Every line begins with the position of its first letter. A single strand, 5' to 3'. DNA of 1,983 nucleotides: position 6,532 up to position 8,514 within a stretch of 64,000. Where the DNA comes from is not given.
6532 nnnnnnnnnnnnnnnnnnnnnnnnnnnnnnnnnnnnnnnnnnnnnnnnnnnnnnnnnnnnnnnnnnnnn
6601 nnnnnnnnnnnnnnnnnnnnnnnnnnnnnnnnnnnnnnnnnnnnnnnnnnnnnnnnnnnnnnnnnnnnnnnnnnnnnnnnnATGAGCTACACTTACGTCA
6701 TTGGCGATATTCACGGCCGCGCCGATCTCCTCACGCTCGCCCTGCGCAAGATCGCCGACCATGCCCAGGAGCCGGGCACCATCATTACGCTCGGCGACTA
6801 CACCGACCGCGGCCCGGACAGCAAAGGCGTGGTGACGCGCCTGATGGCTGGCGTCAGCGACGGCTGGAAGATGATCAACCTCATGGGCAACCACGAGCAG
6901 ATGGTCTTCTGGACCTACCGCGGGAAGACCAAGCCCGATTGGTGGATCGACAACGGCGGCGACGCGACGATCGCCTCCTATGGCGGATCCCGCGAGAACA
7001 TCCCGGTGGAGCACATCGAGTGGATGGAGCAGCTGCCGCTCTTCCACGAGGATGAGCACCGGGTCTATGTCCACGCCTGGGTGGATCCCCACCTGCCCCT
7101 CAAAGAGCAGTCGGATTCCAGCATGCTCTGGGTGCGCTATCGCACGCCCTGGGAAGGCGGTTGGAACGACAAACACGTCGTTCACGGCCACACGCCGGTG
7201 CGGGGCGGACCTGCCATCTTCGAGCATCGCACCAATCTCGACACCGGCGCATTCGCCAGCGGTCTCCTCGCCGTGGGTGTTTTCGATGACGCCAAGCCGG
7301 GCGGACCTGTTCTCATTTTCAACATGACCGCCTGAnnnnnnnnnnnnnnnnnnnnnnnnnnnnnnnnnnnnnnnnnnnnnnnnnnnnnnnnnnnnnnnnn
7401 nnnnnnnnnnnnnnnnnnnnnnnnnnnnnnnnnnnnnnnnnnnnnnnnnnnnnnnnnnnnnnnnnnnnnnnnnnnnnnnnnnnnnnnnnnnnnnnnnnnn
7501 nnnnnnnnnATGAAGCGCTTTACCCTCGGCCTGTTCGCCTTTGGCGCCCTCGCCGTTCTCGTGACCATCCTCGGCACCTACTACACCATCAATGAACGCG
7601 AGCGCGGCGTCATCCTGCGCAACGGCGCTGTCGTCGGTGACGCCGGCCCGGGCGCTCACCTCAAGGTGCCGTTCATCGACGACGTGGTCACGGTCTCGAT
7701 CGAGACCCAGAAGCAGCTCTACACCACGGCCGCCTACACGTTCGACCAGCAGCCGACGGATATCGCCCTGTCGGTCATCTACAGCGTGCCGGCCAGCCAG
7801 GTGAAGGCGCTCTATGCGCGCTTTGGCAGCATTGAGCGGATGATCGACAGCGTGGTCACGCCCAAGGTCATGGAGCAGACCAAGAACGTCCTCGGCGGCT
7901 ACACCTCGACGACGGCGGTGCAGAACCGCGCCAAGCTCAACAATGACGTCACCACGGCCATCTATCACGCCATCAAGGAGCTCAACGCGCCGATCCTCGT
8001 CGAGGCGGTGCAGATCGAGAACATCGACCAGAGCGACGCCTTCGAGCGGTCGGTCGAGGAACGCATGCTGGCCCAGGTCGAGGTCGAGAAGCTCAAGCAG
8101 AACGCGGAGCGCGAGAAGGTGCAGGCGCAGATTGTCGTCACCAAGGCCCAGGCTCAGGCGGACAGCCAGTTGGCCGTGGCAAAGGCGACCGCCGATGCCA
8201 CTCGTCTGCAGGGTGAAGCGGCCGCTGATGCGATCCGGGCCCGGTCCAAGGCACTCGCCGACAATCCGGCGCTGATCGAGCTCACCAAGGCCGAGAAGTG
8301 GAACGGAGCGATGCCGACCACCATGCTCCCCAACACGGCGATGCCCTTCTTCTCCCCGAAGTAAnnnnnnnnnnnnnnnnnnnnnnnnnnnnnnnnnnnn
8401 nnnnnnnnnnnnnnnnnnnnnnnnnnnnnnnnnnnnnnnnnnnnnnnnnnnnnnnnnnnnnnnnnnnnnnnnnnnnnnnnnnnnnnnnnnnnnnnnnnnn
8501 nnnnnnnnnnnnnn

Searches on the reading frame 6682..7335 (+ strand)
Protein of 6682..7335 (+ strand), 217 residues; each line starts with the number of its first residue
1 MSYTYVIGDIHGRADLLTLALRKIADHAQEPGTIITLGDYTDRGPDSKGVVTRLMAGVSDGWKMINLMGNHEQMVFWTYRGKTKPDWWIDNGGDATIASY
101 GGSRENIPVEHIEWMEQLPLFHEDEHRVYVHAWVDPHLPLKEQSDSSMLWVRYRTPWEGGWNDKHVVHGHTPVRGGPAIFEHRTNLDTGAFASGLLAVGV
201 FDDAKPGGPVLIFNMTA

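Call 3: search_protein_families(library=pfam, proteins=[window:6682-7335:+], max_evalue=0.01)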
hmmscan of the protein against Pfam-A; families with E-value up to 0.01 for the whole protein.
window:6682-7335:+ (217 aa): 1 family
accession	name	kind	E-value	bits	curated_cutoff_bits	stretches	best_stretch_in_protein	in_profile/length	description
PF00149.33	Metallophos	-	1e-11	46.1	21.5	1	5-173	4-190/191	Calcineurin-like phosphoesterase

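Call 4: search_protein_families(library=phrogs, proteins=[window:6682-7335:+], max_evalue=0.001)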
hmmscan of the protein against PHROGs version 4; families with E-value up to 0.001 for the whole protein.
window:6682-7335:+ (217 aa): 4 families
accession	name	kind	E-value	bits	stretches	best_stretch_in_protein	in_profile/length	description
phrog_246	-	other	5.1e-48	165.1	1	4-207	178-388/417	NinI-like serine-threonine phosphatase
phrog_20114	-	other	3.1e-08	35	1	4-76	5-74/131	phosphoesterase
phrog_8238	-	DNA, RNA and nucleotide metabolism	3.8e-08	32.9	1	5-187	175-364/737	RNA ligase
phrog_9096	-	unknown function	0.00044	21.2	1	4-94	15-99/157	-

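Call 6: search_protein_families(library=ncbifam, proteins=[window:6682-7335:+], max_evalue=0.01)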
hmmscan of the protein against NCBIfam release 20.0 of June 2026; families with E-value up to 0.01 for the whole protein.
window:6682-7335:+ (217 aa): 6 families
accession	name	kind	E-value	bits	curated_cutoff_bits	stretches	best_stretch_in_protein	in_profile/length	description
NF008516.0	PRK11439.1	equivalog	3.8e-12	46.7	326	1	4-197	19-213/218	protein-serine/threonine phosphatase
NF001204.0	PRK00166.1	equivalog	1.4e-11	44.2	176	1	4-143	3-132/276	symmetrical bis(5'-nucleosyl)-tetraphosphatase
NF007425.0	PRK09968.1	equivalog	1.2e-09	38.2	332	1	4-154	17-165/218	protein-serine/threonine phosphatase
NF010148.0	PRK13625.1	equivalog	3.3e-09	36.6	340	1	6-131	5-139/245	bis(5'-nucleosyl)-tetraphosphatase PrpE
TIGR04075.1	bacter_Pnkp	equivalog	1.3e-08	33.6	750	1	6-83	184-273/851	polynucleotide kinase-phosphatase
TIGR00668.1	apaH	equivalog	1.2e-05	24.9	222.85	1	4-141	3-130/279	bis(5'-nucleosyl)-tetraphosphatase (symmetrical) ApaH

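Call 7: search_protein_families(library=padloc, proteins=[window:6682-7335:+], max_evalue=0.01)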
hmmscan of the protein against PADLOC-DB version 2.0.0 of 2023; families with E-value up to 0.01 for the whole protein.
window:6682-7335:+ (217 aa): 0 families

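Call 15: search_solved_structures(query=window:6682-7335:+, max_evalue=0.01, show_alignments=2)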
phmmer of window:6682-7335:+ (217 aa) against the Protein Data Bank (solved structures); distinct sequences matched with E-value up to 0.01: 9.
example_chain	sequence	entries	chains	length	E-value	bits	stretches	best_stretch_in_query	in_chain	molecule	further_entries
2qjc_A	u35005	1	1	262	6.7e-09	38.8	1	5-151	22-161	Diadenosine tetraphosphatase, putative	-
9t9n_A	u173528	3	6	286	2.4e-05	27.1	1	4-141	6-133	Bis(5'-nucleosyl)-tetraphosphatase, symmetrical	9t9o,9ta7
9olz_A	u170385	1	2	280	2.7e-05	26.9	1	4-140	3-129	Bis(5'-nucleosyl)-tetraphosphatase [symmetrical]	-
2dfj_A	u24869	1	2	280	2.8e-05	26.9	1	4-140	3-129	diadenosinetetraphosphatase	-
9ojd_A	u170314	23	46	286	2.9e-05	26.8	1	4-140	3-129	Bis(5'-nucleosyl)-tetraphosphatase [symmetrical] | Bis(5'-nucleosyl)-tetraphosphatase, symmetrical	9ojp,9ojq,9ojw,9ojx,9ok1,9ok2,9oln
4j6o_A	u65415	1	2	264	4.2e-05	26.3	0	30-99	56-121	Metallophosphoesterase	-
1g5b_A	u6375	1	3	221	6.3e-05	25.7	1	5-196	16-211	SERINE/THREONINE PROTEIN PHOSPHATASE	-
9oly_A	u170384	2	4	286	0.00036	23.3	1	4-140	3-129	Bis(5'-nucleosyl)-tetraphosphatase [symmetrical]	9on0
5vjv_A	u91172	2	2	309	0.0057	19.3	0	6-72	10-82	Rhizobiales-like phosphatase 2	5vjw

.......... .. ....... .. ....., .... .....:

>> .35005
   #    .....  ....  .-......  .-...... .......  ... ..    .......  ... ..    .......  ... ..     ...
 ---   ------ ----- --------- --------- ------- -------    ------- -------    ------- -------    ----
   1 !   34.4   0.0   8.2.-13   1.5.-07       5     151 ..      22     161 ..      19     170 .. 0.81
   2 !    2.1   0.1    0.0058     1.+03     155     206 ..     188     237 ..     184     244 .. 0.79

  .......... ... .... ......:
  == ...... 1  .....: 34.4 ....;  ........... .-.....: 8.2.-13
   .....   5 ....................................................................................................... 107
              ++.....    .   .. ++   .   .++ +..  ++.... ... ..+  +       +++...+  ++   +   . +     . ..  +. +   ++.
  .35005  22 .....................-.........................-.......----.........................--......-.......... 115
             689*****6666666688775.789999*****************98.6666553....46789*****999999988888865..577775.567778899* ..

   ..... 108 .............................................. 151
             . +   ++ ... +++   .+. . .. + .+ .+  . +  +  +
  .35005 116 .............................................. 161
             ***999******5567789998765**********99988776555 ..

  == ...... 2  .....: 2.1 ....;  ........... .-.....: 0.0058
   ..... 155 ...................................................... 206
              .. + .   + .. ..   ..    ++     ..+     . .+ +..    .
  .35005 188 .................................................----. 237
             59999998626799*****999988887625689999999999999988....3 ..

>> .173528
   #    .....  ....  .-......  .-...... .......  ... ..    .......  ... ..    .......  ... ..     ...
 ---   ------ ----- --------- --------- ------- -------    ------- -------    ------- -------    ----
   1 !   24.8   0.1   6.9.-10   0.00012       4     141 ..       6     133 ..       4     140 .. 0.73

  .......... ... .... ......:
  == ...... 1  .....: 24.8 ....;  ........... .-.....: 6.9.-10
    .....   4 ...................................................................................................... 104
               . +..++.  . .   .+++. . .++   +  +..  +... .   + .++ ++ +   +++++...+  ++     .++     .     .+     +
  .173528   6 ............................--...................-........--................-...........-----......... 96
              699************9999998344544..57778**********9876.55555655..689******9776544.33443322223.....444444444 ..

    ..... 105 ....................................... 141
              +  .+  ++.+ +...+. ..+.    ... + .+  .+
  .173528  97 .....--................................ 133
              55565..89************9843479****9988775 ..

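Call 32: find_homologous_proteins(query=window:6682-7335:+, max_evalue=0.00001)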
Query window:6682-7335:+ (217 aa): 4519 proteins with E <= 0.00001 among 4768 candidates; the best 120 are listed.
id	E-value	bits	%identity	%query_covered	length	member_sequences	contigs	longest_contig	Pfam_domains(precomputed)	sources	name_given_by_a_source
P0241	2.6e-149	513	100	100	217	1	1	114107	PF00149.34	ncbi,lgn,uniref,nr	ncbi:metallophosphoesterase [Ancylobacter rudongensis]|uniref:Serine/threonine protein phosphatase 1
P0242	1.7e-70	255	55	97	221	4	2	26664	PF00149.34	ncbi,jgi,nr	ncbi:MAG TPA: metallophosphoesterase [Bradyrhizobium sp.]|jgi:serine/threonine protein phosphatase 1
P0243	2.3e-70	255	55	97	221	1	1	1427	PF00149.34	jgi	jgi:serine/threonine protein phosphatase 1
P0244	3.8e-70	254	55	97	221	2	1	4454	PF00149.34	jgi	jgi:serine/threonine protein phosphatase 1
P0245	5.6e-70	254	55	97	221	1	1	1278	PF00149.34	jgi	jgi:serine/threonine protein phosphatase 1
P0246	9.8e-70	253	55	97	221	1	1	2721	PF00149.34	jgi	jgi:serine/threonine protein phosphatase 1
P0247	2.1e-69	252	54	97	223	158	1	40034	PF00149.34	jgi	jgi:serine/threonine protein phosphatase 1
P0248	3.2e-69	251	52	97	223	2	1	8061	PF00149.34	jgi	jgi:serine/threonine protein phosphatase 1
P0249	3.5e-69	251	52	99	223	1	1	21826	PF00149.34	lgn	-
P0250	4.0e-69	251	55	97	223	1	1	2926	PF00149.34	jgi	-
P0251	1.4e-68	249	56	100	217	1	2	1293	PF00149.34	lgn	-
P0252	1.7e-68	249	54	97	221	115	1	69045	PF00149.34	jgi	jgi:serine/threonine protein phosphatase 1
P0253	1.8e-68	249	55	97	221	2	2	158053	PF00149.34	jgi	jgi:serine/threonine protein phosphatase 1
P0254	2.7e-68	248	52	97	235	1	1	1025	PF00149.34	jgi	-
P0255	3.2e-68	248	54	97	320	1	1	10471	PF00149.34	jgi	jgi:serine/threonine protein phosphatase 1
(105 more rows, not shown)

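Call 67: find_related_loci(query=A3, collection=viral_contigs, flank=8000)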
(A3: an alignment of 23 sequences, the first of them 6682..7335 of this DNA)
Query A3 (217 aa) in viral_contigs; peptide patterns used: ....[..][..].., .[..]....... (x = any residue, [..] = any of these).
220 stretches matched a pattern; 199 encode a relative of the query (tblastn E <= 1e-3); the best 80 are kept; 80 distinct loci.
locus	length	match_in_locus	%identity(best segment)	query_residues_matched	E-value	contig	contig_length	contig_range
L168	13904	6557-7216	50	2-217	2e-66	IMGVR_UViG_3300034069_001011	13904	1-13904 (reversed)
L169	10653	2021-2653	50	1-216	2e-66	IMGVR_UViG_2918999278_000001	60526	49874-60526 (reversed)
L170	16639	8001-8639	49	1-217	3e-66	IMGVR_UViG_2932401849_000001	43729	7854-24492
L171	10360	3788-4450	50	1-217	1e-65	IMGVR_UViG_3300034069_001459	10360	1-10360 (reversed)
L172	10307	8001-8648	49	1-215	2e-63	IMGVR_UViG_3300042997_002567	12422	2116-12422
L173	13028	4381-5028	49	1-215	1e-62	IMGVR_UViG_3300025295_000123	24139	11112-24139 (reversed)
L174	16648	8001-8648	50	2-210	2e-62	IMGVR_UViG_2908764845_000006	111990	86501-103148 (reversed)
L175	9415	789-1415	47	4-217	2e-62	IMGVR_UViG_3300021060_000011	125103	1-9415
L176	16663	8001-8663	51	3-217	4e-62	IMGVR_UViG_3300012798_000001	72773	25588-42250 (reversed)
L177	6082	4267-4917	48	1-216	5e-61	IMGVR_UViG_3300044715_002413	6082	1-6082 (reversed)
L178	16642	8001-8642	47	1-217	1e-60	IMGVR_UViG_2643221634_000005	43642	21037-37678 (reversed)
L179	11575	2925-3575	47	1-207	2e-59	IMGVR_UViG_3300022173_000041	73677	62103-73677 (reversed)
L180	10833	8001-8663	47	1-215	4e-59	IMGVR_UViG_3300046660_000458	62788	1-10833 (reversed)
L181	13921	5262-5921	47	1-215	8e-59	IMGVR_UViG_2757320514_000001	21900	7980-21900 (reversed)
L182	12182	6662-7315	45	4-210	1e-58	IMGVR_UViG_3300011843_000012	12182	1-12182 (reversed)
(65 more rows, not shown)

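Call 72: predict_structure(alignment_id=A3)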
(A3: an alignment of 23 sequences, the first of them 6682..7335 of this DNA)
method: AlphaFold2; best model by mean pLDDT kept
length: 217 residues; sequences in the alignment: 23
mean_pLDDT: 93.0   pTM: 0.92
mean pLDDT of the five models: 93.0, 92.9, 92.2, 91.5, 84.6
residues with pLDDT >= 90: 173; 70-90: 38; 50-70: 6; < 50: 0
segments of 3 or more residues with pLDDT < 50: none
pLDDT, mean of each block of 10 residues (from residue 1): 95 98 96 97 97 96 97 93 84 96 96 97 97 89 90 69 91 90 94 97 96 96
secondary structure, 60 per line:
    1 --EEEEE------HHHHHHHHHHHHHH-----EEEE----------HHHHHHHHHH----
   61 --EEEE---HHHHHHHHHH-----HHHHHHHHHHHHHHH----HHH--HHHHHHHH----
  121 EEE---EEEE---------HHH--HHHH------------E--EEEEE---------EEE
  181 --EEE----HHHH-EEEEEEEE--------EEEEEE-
elements in order: E3-7 H14-27 E33-36 H47-56 E63-66 H70-79 H85-99 H109-116 E121-123 E127-130 H145-148 E164-168 E178-180 E183-185 H190-193 E195-202 E211-216

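Call 76: fold_search(model_id=the predicted structure, library=pdb)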
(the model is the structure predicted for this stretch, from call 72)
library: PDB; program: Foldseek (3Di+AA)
matches with E <= 10: 532; with E <= 0.001: 167
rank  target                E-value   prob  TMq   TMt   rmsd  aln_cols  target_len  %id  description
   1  1g5b_B                3.7e-10  1.00  0.70  0.69   4.0       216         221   22  BACTERIOPHAGE LAMBDA SER/THR PROTEIN PHOSPHATASE (released 2001-03-07)
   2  1g5b_A                6.0e-10  1.00  0.73  0.73   3.5       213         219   22  BACTERIOPHAGE LAMBDA SER/THR PROTEIN PHOSPHATASE (released 2001-03-07)
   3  5vjv                  9.8e-10  1.00  0.67  0.50   6.5       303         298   19  Rhizobiales-like phosphatase 2 (released 2018-03-21)
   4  2qjc                  1.4e-09  1.00  0.71  0.70   4.3       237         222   22  Crystal structure of a putative diadenosine tetraphosphatase (released 2007-07-24)
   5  4j6o_A                5.4e-09  1.00  0.75  0.63   6.3       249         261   22  Crystal Structure of the Phosphatase Domain of C. thermocellum (Bacterial) PnkP (released 2013-04-10)
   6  9oly_A                8.9e-09  1.00  0.66  0.55   7.1       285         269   19  Crystal structure of E. coli ApaH D37A mutant, apo form (released 2025-09-03)
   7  9ojd_A                2.0e-08  1.00  0.67  0.55   6.8       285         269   18  Crystal structure of E. coli diadenosine tetraphosphate hydrolase (ApaH) (released 2025-09-03)
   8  3qfn_A                2.7e-08  1.00  0.64  0.57   4.8       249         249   16  Crystal structure of Streptococcal asymmetric Ap4A hydrolase and phosphodiesterase Spr1479/SapH in complex with inorga (released 2011-08-24)
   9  3qfm_B                5.6e-08  1.00  0.67  0.59   4.1       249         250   15  Crystal structure of Streptococcal asymmetric Ap4A hydrolase and phosphodiesterase Spr1479/SapH (released 2011-08-24)
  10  2dfj_A                6.0e-08  1.00  0.71  0.59   4.7       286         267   17  Crystal Structure of the Diadenosine Tetraphosphate Hydrolase from Shigella flexneri 2a (released 2006-12-05)
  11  4zvz_B                8.1e-08  1.00  0.72  0.51   4.9       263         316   16  Co-crystal structures of PP5 in complex with 5-methyl-7-oxabicyclo[2.2.1]heptane-2,3-dicarboxylic acid (released 2016-04-27)
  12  9o65_C                8.6e-08  1.00  0.68  0.52   5.3       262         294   19  Cryo-EM structure of SHOC2-KRAS-PP1CA (SKP) complex (released 2026-01-21)
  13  3h60_A                1.0e-07  1.00  0.71  0.51   4.9       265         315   15  Catalytic domain of human Serine/Threonine Phosphatase 5 (PP5c)with two Mn2+ atoms (released 2009-09-29)
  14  3h64_D                1.2e-07  1.00  0.72  0.52   4.9       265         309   15  Catalytic domain of human Serine/Threonine Phosphatase 5 (PP5c) with two Mn2+ atoms complexed with endothall (released 2009-09-29)
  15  5ui1_B                1.3e-07  1.00  0.72  0.52   3.8       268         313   16  Crystal Structure of Human Protein Phosphatase 5C (PP5C) in complex with a triazole inhibitor (released 2018-01-17)
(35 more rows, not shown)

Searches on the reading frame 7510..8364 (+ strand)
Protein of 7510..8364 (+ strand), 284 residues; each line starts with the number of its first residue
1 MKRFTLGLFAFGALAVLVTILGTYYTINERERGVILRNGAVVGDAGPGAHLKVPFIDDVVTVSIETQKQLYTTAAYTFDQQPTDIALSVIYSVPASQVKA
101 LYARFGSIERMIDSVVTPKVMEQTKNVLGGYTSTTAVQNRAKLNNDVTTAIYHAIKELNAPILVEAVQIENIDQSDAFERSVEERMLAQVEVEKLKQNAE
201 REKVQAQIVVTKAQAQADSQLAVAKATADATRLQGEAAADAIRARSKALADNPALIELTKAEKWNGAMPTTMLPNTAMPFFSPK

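Call 3: search_protein_families(library=pfam, proteins=[window:7510-8364:+], max_evalue=0.01)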
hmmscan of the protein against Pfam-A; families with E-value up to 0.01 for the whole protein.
window:7510-8364:+ (284 aa): 1 family
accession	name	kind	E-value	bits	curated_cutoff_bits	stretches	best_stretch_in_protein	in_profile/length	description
PF01145.31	Band_7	-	4.2e-26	92.5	23.6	1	26-203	2-176/176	SPFH domain / Band 7 family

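Call 4: search_protein_families(library=phrogs, proteins=[window:7510-8364:+], max_evalue=0.001)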
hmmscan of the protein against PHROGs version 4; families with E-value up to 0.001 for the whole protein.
window:7510-8364:+ (284 aa): 2 families
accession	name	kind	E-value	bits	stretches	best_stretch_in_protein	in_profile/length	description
phrog_200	-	other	3.1e-45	155.9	1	8-281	85-357/379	lipoprotein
phrog_38808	-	unknown function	6.4e-13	49.8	1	223-281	7-65/68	-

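Call 6: search_protein_families(library=ncbifam, proteins=[window:7510-8364:+], max_evalue=0.01)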
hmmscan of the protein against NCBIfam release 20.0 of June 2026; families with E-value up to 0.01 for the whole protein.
window:7510-8364:+ (284 aa): 4 families
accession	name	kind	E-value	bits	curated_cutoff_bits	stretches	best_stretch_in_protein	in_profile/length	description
TIGR01933.1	hflK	equivalog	5.6e-13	48.9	159.4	1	25-268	2-235/261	FtsH protease activity modulator HflK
TIGR01932.1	hflC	equivalog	3.7e-10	39.1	134.4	2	15-63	11-66/318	protease modulator HflC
NF008181.0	PRK10930.1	equivalog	1.1e-09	37.7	660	1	15-238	88-306/419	FtsH protease activity modulator HflK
NF008259.0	PRK11029.1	equivalog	5.3e-06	25.6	427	1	14-63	10-66/334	protease modulator HflC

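Call 7: search_protein_families(library=padloc, proteins=[window:7510-8364:+], max_evalue=0.01)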
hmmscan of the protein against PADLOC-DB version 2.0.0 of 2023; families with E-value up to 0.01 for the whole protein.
window:7510-8364:+ (284 aa): 0 families
